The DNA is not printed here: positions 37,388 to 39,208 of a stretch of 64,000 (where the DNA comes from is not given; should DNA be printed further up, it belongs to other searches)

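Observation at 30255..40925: Peptidoglycan-recycling supercluster: ATPase-less muropeptide importer, murQ, anmK, serine hydrolase, GlcNAc kinase and nanE, facing nagA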

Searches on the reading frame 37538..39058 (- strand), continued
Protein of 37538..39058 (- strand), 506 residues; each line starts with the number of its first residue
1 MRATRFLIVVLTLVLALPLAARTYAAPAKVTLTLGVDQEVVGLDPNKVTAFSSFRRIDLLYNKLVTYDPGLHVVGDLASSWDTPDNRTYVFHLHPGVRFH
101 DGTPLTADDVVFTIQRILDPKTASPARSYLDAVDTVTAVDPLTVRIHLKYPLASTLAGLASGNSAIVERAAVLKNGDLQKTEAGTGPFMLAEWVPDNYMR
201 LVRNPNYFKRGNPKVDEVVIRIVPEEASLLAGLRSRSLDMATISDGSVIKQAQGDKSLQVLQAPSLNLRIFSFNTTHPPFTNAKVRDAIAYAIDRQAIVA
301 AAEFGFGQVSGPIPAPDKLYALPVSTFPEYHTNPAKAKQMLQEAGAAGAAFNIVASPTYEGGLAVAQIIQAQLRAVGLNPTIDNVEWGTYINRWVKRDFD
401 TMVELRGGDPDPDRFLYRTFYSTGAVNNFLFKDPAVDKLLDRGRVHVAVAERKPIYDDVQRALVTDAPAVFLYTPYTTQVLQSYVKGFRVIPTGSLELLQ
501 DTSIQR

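Call 51: search_protein_families(library=pfam, proteins=[L047:6032-7141:-, L047:7295-8017:+, L047:9226-9876:+, L047:13745-15469:+, L047:16251-17573:+, L082:4314-5507:+, L082:5543-8572:+, L028:14538-15512:+, L028:17676-19337:+, L028:19587-21083:+], max_evalue=0.00001)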
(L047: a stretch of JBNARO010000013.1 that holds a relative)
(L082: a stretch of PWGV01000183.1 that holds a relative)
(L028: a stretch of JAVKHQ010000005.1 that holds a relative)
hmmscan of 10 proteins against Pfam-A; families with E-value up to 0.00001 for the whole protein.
L047:6032-7141:- (369 aa): 10 families
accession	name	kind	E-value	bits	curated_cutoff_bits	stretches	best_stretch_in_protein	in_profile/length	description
PF04015.17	DUF362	-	2.1e-49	168.8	24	1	41-314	1-200/200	Domain of unknown function (DUF362)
PF00037.32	Fer4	-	7e-14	51.4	21.1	1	221-241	4-24/24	4Fe-4S binding domain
PF12838.12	Fer4_7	-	9.6e-13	48.8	27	1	195-239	2-52/52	4Fe-4S dicluster domain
PF12837.12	Fer4_6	-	1.9e-11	43.8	25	1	220-240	4-24/24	4Fe-4S binding domain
PF13237.11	Fer4_10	-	1.2e-10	41.6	25.5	1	191-236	5-53/53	4Fe-4S dicluster domain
PF14697.11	Fer4_21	-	3.9e-09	36.9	35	1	193-241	6-58/59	4Fe-4S dicluster domain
PF13484.11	Fer4_16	-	8.7e-09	36.5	30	0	225-242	2-19/66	4Fe-4S double cluster binding domain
PF13187.11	Fer4_9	-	1.4e-08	35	27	1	195-240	2-52/52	4Fe-4S dicluster domain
PF12797.12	Fer4_2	-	1.4e-08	34.6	24.5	0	218-237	3-22/22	4Fe-4S binding domain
PF17179.9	Fer4_22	-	1.6e-06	29.3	27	0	184-207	70-93/95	4Fe-4S dicluster domain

L047:7295-8017:+ (240 aa): 2 families
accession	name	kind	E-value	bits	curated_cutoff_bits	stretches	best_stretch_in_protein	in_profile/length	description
PF07702.18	UTRA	-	3.6e-35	121.3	23.8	1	94-233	2-141/141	UTRA domain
PF00392.27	GntR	-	1.1e-22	79.9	27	1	10-72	2-64/64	Bacterial regulatory proteins, gntR family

L047:9226-9876:+ (216 aa): 1 family
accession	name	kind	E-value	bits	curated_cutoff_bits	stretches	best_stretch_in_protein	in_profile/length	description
PF02585.22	PIG-L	-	9.2e-09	36.3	28.2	1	4-111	1-127/129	GlcNAc-PI de-N-acetylase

L047:13745-15469:+ (574 aa): 1 family
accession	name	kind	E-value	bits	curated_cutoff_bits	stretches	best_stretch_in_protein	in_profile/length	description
PF00728.28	Glyco_hydro_20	-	3.6e-23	82.9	22.3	1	98-319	1-240/348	Glycosyl hydrolase family 20, catalytic domain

L047:16251-17573:+ (440 aa): 2 families
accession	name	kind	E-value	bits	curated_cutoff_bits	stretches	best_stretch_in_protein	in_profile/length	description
PF02875.26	Mur_ligase_C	-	3.5e-19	70.3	28.4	1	305-424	1-126/127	Mur ligase, glutamate ligase domain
PF08245.18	Mur_ligase_M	-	1.3e-12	48.5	24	1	54-277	1-196/200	Mur ligase middle domain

L082:4314-5507:+ (397 aa): 1 family
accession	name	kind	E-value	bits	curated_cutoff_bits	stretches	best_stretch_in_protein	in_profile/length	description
PF00144.29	Beta-lactamase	-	9e-47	160.3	27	1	10-380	3-323/329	Beta-lactamase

L082:5543-8572:+ (1009 aa): 4 families
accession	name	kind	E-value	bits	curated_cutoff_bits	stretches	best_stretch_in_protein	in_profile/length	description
PF00583.31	Acetyltransf_1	-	1.5e-19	70.8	20.7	1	39-133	23-116/116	Acetyltransferase (GNAT) family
PF13673.13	Acetyltransf_10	-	1.5e-10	41.6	23.6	1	39-137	20-111/128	Acetyltransferase (GNAT) domain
PF13508.13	Acetyltransf_7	-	3.2e-10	40.7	27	1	51-133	4-82/84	Acetyltransferase (GNAT) domain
PF08445.16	FR47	-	3.5e-06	27.3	22.1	1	73-135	18-79/86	FR47-like protein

L028:14538-15512:+ (324 aa): 1 family
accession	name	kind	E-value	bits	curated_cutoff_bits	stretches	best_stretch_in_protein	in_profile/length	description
PF01869.26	BcrAD_BadFG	-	6.6e-33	114.8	31.5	1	8-300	2-271/271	BadF/BadG/BcrA/BcrD ATPase family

L028:17676-19337:+ (553 aa): 3 families
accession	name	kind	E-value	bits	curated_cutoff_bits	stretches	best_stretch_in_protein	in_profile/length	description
PF05746.21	DALR_1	-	1.6e-33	115.7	22.3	1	435-553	1-117/117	DALR anticodon binding domain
PF03485.21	Arg_tRNA_synt_N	-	4.3e-19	69.4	21.5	1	6-93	3-85/85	Arginyl tRNA synthetase N terminal domain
PF00750.26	tRNA-synt_1d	-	5.6e-16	58.9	23.3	1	119-396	18-296/349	tRNA synthetases class I (R), catalytic domain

L028:19587-21083:+ (498 aa): 2 families
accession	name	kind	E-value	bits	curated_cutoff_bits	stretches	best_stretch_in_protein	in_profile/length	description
PF00395.25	SLH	-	3.3e-21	75.4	20.8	2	26-67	2-44/44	S-layer homology domain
PF12690.13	BsuPI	-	2.2e-13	50.5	22.9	1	232-310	27-100/101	Intracellular proteinase inhibitor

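Call 53: search_protein_families(library=ncbifam, proteins=[P0173, P0217, P0121], max_evalue=1e-30)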
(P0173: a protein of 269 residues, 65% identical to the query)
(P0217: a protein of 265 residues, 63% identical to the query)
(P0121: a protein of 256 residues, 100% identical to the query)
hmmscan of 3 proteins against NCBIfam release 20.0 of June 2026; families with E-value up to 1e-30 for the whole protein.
P0173 (269 aa): 44 families (the best 25 are shown)
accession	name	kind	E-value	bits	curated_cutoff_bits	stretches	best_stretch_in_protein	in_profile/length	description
NF011713.0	PRK15134.1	equivalog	1.7e-76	258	834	1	12-259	6-258/529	microcin C ABC transporter ATP-binding protein YejF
TIGR02770.1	nickel_nikD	equivalog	7.6e-70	234.9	318.7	1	31-259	2-227/230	nickel import ATP-binding protein NikD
NF008246.0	PRK11022.1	equivalog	1.2e-68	231.6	541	1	13-259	5-255/326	dipeptide ABC transporter ATP-binding protein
NF007010.1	PRK09473.1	subfamily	1.5e-66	224.3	575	1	13-264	3-257/318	oligopeptide ABC transporter ATP-binding protein OppD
NF007613.0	PRK10261.1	equivalog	3.8e-65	220.5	1077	1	11-265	12-276/623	glutathione ABC transporter ATP-binding protein GsiA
NF047576.1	opine_ATP_CntF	equivalog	3.3e-63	213.4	385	1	26-263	15-255/264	staphylopine uptake ABC transporter ATP-binding protein CntF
NF047578.1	opine_ATP_CntD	equivalog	1.8e-62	211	380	1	27-263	16-255/266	staphylopine uptake ABC transporter ATP-binding protein CntD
NF008453.0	PRK11308.1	subfamily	1.6e-61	208.4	408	1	23-263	30-267/334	dipeptide ABC transporter ATP-binding protein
NF043079.1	MMSYN1_0167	equivalog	2.2e-59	201.7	740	1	89-263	298-476/561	oligopeptide ABC transporter ATP-binding protein OppD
NF011659.0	PRK15079.1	equivalog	1e-58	198.7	540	1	24-259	33-266/334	murein tripeptide/oligopeptide ABC transporter ATP binding protein OppF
NF043071.1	DppF_dipep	equivalog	1.2e-53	182.7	660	1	25-264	33-269/331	dipeptide ABC transporter ATP-binding subunit DppF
NF011674.0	PRK15093.1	equivalog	3.3e-52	177.7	627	1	14-259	6-260/330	putrescine export ABC transporter ATP-binding protein SapD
TIGR02769.1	nickel_nikE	equivalog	3.3e-51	174.3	332.55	1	27-258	23-250/265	nickel import ATP-binding protein NikE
NF007739.0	PRK10419.1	subfamily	4.9e-49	167.3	354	1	28-246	25-240/268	nickel ABC transporter ATP-binding protein NikE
NF043078.1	MMSYN1_0168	equivalog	5.1e-49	167.4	800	1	140-259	476-595/649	oligopeptide ABC transporter ATP-binding protein OppF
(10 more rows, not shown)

P0217 (265 aa): 45 families (the best 25 are shown)
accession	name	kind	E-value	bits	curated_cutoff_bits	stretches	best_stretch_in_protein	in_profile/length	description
NF011713.0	PRK15134.1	equivalog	6.1e-78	262.7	834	1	9-257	6-259/529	microcin C ABC transporter ATP-binding protein YejF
TIGR02770.1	nickel_nikD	equivalog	3.7e-71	239.2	318.7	1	29-258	3-229/230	nickel import ATP-binding protein NikD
NF008246.0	PRK11022.1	equivalog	9.7e-67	225.3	541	1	9-256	4-255/326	dipeptide ABC transporter ATP-binding protein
NF047576.1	opine_ATP_CntF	equivalog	1.1e-66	224.8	385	1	26-261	18-256/264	staphylopine uptake ABC transporter ATP-binding protein CntF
NF047578.1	opine_ATP_CntD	equivalog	3.3e-66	223.3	380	1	26-261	18-256/266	staphylopine uptake ABC transporter ATP-binding protein CntD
NF007010.1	PRK09473.1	subfamily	8.6e-66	221.8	575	1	9-261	2-257/318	oligopeptide ABC transporter ATP-binding protein OppD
NF007613.0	PRK10261.1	equivalog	5.5e-65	220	1077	1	9-263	13-277/623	glutathione ABC transporter ATP-binding protein GsiA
NF008453.0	PRK11308.1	subfamily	2.2e-60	204.7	408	1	22-261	32-268/334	dipeptide ABC transporter ATP-binding protein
NF043079.1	MMSYN1_0167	equivalog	4.6e-58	197.3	740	1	86-262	298-478/561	oligopeptide ABC transporter ATP-binding protein OppD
NF011659.0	PRK15079.1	equivalog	4.9e-58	196.4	540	1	22-256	34-266/334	murein tripeptide/oligopeptide ABC transporter ATP binding protein OppF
NF011674.0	PRK15093.1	equivalog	1.4e-56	192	627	1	10-259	5-263/330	putrescine export ABC transporter ATP-binding protein SapD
TIGR02769.1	nickel_nikE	equivalog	1.2e-53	182.3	332.55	1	18-255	17-250/265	nickel import ATP-binding protein NikE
NF043071.1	DppF_dipep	equivalog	2e-53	181.9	660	1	26-261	37-269/331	dipeptide ABC transporter ATP-binding subunit DppF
NF043078.1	MMSYN1_0168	equivalog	2.1e-47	162.1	800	1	136-255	475-594/649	oligopeptide ABC transporter ATP-binding protein OppF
NF007739.0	PRK10419.1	subfamily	6.7e-47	160.3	354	1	20-242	20-239/268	nickel ABC transporter ATP-binding protein NikE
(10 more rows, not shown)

P0121 (256 aa): 31 families (the best 25 are shown)
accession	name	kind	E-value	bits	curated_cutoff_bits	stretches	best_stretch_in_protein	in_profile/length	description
NF011713.0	PRK15134.1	equivalog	2.3e-74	250.9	834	1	3-251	6-258/529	microcin C ABC transporter ATP-binding protein YejF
NF008246.0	PRK11022.1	equivalog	2.6e-66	224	541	1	3-252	4-256/326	dipeptide ABC transporter ATP-binding protein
TIGR02770.1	nickel_nikD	equivalog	3.8e-66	222.8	318.7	1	21-252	1-228/230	nickel import ATP-binding protein NikD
NF007613.0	PRK10261.1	equivalog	1.1e-65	222.3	1077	1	3-250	13-269/623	glutathione ABC transporter ATP-binding protein GsiA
NF007010.1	PRK09473.1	subfamily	2.1e-62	210.7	575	1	3-251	2-252/318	oligopeptide ABC transporter ATP-binding protein OppD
NF047576.1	opine_ATP_CntF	equivalog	2.6e-60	203.9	385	1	3-255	3-255/264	staphylopine uptake ABC transporter ATP-binding protein CntF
NF008453.0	PRK11308.1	subfamily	2.9e-60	204.2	408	1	19-252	35-264/334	dipeptide ABC transporter ATP-binding protein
NF047578.1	opine_ATP_CntD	equivalog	5.1e-60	203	380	1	3-254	3-254/266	staphylopine uptake ABC transporter ATP-binding protein CntD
NF043079.1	MMSYN1_0167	equivalog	3.1e-58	197.9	740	1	82-250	299-471/561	oligopeptide ABC transporter ATP-binding protein OppD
NF011659.0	PRK15079.1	equivalog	2.3e-54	184.4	540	1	21-251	39-266/334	murein tripeptide/oligopeptide ABC transporter ATP binding protein OppF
NF043071.1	DppF_dipep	equivalog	5.7e-54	183.7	660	1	21-251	38-264/331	dipeptide ABC transporter ATP-binding subunit DppF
NF011674.0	PRK15093.1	equivalog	1.4e-48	165.8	627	1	3-252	4-261/330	putrescine export ABC transporter ATP-binding protein SapD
TIGR02769.1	nickel_nikE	equivalog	3.8e-46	157.7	332.55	1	14-249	19-249/265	nickel import ATP-binding protein NikE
NF007739.0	PRK10419.1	subfamily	8.7e-46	156.6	354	1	7-248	13-249/268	nickel ABC transporter ATP-binding protein NikE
NF043078.1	MMSYN1_0168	equivalog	2.6e-42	145.3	800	1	131-250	475-594/649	oligopeptide ABC transporter ATP-binding protein OppF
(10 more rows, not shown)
